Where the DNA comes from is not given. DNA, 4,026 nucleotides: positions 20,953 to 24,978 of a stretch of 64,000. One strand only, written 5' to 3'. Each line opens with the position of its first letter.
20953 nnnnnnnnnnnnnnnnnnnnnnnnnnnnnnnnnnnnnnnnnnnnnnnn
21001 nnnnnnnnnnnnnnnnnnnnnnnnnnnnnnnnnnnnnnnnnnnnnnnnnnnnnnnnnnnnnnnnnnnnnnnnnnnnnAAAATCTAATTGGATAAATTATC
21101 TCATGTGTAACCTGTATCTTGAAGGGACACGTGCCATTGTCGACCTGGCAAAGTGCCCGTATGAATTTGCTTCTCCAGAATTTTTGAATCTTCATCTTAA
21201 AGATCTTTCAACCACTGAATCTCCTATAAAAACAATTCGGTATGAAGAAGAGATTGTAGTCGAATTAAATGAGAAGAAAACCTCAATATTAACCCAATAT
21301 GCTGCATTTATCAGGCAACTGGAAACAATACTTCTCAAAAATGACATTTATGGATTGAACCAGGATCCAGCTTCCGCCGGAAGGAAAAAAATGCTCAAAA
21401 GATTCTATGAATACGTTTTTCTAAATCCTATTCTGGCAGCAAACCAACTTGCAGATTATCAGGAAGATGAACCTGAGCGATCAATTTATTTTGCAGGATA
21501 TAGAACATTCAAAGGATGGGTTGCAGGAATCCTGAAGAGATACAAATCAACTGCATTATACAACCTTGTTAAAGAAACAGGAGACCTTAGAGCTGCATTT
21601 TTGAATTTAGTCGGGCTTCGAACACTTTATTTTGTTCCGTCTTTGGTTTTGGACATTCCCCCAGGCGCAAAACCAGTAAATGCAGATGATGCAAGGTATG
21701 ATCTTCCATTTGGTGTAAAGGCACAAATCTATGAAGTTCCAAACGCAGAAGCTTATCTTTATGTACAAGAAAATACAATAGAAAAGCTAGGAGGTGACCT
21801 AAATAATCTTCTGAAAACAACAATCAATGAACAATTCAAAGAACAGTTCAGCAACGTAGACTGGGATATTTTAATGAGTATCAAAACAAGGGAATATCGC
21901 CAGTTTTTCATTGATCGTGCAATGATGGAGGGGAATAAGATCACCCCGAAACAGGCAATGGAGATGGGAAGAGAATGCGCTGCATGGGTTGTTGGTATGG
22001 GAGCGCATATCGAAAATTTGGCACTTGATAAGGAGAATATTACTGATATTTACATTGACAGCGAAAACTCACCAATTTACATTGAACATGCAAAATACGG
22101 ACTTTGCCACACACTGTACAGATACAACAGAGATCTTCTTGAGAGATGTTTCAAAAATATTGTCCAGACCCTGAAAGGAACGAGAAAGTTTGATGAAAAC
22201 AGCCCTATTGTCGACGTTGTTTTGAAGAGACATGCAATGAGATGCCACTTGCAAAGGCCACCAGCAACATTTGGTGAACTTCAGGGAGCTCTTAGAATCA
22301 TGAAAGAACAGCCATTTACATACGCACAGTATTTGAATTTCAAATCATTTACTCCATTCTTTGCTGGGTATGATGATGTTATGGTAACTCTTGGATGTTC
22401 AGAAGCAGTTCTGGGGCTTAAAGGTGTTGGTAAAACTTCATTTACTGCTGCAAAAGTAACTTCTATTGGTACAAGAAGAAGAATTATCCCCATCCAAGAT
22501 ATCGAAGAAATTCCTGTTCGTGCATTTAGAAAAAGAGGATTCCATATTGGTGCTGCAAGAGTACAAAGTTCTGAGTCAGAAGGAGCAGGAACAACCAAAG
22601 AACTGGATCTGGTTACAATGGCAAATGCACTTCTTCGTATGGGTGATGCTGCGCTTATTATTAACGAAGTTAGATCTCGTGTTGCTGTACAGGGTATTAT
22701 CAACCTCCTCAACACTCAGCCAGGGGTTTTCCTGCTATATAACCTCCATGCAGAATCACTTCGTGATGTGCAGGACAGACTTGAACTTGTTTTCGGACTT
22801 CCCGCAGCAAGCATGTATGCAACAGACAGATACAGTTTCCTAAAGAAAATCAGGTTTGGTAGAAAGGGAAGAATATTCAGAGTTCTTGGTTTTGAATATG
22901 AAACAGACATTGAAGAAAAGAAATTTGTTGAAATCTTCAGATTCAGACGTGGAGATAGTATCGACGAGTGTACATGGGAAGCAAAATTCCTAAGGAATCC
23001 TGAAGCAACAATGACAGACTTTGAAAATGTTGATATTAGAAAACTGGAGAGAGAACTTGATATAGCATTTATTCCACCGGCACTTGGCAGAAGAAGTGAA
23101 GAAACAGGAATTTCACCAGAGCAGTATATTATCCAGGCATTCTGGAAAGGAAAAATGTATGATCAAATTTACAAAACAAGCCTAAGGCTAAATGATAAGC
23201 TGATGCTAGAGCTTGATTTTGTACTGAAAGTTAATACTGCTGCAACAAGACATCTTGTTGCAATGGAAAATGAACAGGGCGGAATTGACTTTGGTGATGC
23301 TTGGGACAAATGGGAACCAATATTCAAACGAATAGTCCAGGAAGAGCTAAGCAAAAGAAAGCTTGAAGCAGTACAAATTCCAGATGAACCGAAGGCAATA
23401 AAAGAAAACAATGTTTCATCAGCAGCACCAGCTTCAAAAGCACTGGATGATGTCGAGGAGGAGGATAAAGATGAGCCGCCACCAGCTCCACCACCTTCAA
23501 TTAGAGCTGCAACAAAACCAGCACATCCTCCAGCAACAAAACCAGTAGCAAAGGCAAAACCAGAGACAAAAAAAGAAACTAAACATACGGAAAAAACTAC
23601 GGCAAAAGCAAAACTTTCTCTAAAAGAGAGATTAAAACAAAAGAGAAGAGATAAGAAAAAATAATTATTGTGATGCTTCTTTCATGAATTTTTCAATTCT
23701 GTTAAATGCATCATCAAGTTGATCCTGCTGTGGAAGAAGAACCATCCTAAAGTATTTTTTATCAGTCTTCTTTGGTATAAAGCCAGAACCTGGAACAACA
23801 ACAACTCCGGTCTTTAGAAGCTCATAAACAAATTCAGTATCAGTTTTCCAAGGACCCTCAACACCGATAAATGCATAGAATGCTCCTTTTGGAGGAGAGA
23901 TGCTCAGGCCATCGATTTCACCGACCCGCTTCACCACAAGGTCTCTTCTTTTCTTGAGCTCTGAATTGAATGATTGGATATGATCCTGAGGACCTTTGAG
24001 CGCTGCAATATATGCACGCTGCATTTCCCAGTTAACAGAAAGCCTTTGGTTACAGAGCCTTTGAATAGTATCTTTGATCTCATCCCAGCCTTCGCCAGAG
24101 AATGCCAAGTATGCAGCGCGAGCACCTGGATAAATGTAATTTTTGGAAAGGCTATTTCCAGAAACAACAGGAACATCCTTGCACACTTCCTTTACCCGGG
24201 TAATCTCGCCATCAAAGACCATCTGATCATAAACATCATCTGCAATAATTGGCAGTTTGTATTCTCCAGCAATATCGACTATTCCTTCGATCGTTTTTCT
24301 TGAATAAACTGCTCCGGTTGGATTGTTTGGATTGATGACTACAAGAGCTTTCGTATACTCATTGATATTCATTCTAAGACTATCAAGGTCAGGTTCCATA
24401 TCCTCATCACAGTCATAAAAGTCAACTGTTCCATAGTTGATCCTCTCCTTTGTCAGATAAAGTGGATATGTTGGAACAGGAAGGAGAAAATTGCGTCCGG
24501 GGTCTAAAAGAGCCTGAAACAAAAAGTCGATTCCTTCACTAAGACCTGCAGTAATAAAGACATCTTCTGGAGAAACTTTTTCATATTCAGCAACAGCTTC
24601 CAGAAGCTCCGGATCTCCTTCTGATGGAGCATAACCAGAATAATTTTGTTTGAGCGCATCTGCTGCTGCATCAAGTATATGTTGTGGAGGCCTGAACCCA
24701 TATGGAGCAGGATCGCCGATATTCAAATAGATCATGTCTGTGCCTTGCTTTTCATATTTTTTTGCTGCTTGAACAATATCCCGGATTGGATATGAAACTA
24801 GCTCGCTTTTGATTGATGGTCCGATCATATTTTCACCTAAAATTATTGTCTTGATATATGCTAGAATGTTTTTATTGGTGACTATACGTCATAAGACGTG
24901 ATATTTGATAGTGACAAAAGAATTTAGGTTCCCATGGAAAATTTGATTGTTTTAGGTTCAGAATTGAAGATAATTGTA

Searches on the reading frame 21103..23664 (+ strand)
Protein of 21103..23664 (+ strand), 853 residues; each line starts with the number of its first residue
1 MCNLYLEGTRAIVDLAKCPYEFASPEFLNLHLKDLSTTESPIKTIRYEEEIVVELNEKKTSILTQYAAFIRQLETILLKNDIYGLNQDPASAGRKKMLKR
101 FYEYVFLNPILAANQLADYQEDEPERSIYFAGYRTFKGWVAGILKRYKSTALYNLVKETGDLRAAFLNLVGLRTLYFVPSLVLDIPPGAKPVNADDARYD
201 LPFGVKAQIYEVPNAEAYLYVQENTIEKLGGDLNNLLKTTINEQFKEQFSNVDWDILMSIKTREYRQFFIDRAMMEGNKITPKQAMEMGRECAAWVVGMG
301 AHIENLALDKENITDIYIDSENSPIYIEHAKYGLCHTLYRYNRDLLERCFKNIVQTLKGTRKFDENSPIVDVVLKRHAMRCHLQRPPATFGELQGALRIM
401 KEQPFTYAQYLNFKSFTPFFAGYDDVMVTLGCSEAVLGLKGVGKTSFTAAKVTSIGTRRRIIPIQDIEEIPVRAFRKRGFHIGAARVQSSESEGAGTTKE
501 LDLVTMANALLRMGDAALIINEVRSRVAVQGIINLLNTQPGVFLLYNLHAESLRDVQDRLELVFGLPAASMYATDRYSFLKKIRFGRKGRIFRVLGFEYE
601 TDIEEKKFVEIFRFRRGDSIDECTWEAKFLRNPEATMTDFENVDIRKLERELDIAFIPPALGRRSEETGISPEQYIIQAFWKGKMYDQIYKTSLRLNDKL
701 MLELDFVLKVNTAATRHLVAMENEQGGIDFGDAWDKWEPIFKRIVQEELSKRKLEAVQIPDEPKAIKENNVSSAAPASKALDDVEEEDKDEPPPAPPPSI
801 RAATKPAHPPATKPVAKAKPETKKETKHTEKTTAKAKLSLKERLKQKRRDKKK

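Call 7: search_protein_families(library=pfam, proteins=[window:21103-23664:+], max_evalue=0.001)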
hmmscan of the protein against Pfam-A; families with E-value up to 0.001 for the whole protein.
window:21103-23664:+ (853 aa): 0 families

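Call 10: search_protein_families(library=ncbifam, proteins=[window:21103-23664:+], max_evalue=1)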
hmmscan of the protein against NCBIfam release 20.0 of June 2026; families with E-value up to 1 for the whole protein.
window:21103-23664:+ (853 aa): 5 families
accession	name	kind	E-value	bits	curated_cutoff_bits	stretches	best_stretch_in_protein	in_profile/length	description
TIGR03819.1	heli_sec_ATPase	hypoth_equivalog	8.5e-18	64.6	373.15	1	274-562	25-299/340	TadA family conjugal transfer-associated ATPase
TIGR02788.1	VirB11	equivalog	1.5e-10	40.6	249.95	2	436-563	149-265/308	P-type DNA transfer ATPase VirB11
NF058587.1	archaellum_moto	equivalog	6e-08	31.9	550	1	267-560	113-393/527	archaellum flagellar ATPase motor FlaI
NF010475.0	PRK13900.1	equivalog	5.4e-05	22.4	389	1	440-562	169-281/333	type IV secretion system ATPase VirB11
NF010425.0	PRK13851.1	equivalog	0.14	11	461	1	437-542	168-264/344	type IV secretion system protein VirB11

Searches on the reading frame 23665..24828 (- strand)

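Call 7: search_protein_families(library=pfam, proteins=[window:23665-24828:-], max_evalue=0.001)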
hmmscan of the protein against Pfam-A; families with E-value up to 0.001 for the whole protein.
window:23665-24828:- (387 aa): 1 family
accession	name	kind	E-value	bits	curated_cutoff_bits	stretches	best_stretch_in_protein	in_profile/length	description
PF00155.27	Aminotran_1_2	-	3.6e-51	174.9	19.7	1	31-377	2-360/361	Aminotransferase class I and II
